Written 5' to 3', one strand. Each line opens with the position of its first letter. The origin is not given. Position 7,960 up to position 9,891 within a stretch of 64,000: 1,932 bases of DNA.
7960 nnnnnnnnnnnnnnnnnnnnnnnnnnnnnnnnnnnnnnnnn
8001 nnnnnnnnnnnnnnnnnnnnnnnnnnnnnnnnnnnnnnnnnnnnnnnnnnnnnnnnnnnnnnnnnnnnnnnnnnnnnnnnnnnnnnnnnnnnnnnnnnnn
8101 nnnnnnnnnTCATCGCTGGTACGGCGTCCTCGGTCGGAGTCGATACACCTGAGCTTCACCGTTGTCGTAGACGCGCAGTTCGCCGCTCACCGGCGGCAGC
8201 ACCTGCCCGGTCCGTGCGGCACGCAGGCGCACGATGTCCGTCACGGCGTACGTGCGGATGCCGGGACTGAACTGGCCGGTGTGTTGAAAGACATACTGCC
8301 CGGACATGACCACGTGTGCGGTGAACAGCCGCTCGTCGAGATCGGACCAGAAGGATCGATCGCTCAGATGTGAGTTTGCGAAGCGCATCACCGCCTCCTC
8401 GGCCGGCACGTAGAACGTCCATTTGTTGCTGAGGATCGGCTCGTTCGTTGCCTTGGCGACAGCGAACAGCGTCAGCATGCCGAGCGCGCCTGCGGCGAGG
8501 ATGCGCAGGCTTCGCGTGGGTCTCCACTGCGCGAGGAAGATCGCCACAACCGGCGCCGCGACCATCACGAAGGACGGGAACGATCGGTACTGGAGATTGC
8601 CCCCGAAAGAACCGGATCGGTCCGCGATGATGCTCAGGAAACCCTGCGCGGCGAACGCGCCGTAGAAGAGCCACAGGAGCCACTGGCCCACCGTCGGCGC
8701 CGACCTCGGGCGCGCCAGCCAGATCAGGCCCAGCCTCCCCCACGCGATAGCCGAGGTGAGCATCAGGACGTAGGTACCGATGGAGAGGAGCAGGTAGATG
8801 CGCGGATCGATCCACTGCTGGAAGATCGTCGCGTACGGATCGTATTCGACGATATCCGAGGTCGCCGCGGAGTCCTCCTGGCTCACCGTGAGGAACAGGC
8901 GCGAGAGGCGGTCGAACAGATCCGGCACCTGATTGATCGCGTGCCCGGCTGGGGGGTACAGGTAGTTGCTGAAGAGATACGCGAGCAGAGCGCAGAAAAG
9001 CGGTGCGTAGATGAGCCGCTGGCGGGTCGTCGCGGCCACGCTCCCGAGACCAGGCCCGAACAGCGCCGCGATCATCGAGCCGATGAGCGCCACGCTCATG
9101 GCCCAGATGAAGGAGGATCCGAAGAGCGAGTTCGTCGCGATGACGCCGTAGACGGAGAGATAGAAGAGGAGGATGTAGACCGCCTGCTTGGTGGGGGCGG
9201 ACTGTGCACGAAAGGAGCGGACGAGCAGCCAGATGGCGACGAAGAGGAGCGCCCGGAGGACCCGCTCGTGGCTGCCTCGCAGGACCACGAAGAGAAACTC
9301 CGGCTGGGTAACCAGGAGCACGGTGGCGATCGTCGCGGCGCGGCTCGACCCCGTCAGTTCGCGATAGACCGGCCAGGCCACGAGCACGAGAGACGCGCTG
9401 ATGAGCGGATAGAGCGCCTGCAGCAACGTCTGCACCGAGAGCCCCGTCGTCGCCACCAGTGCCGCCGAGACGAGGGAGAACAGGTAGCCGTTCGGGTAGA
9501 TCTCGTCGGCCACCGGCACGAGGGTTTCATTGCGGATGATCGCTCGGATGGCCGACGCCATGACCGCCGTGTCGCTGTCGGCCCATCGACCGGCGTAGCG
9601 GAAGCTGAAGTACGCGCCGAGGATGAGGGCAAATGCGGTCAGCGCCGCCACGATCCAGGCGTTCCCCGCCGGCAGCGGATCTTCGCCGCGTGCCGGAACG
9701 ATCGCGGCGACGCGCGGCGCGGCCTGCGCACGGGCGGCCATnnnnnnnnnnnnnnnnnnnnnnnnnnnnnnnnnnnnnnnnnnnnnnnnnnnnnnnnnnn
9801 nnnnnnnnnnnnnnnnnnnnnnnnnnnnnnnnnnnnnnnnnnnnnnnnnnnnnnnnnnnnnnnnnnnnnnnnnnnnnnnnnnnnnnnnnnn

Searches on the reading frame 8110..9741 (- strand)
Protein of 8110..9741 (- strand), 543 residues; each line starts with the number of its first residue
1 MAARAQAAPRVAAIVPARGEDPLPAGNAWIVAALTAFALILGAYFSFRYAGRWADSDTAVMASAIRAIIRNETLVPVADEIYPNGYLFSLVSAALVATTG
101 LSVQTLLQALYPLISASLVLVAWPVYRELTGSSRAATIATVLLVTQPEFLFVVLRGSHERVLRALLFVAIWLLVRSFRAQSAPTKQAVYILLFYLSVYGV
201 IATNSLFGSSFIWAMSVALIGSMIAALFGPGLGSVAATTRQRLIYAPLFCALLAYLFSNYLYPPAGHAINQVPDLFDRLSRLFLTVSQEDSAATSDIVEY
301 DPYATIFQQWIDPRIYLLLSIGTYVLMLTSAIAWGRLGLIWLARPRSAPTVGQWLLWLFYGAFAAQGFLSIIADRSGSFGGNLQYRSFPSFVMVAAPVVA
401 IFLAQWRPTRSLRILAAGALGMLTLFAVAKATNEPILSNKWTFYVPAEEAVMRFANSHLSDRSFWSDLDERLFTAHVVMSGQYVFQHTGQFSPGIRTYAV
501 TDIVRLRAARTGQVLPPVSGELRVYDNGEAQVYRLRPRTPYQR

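Call 44: search_protein_families(library=pfam, proteins=[window:8110-9741:-], max_evalue=0.00001)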
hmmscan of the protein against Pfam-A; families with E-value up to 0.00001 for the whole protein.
window:8110-9741:- (543 aa): 0 families

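Call 45: search_protein_families(library=pfam, proteins=[window:8110-9741:-], max_evalue=0.01)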
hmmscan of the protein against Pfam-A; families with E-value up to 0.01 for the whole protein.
window:8110-9741:- (543 aa): 0 families

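Call 72: search_protein_families(library=ncbifam, proteins=[window:8110-9741:-], max_evalue=0.1)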
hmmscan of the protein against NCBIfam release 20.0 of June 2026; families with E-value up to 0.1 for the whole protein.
window:8110-9741:- (543 aa): 0 families

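Call 73: search_solved_structures(query=window:8110-9741:-, max_evalue=10)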
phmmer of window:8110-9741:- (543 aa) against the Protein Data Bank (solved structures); distinct sequences matched with E-value up to 10: 2.
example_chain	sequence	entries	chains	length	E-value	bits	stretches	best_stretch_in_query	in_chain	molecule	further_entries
5gl7_A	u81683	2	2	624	0.32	12.9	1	219-280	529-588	Methionine--tRNA ligase, cytoplasmic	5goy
7dbt_A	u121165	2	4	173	0.66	11.9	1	312-435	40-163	AMNP/g12777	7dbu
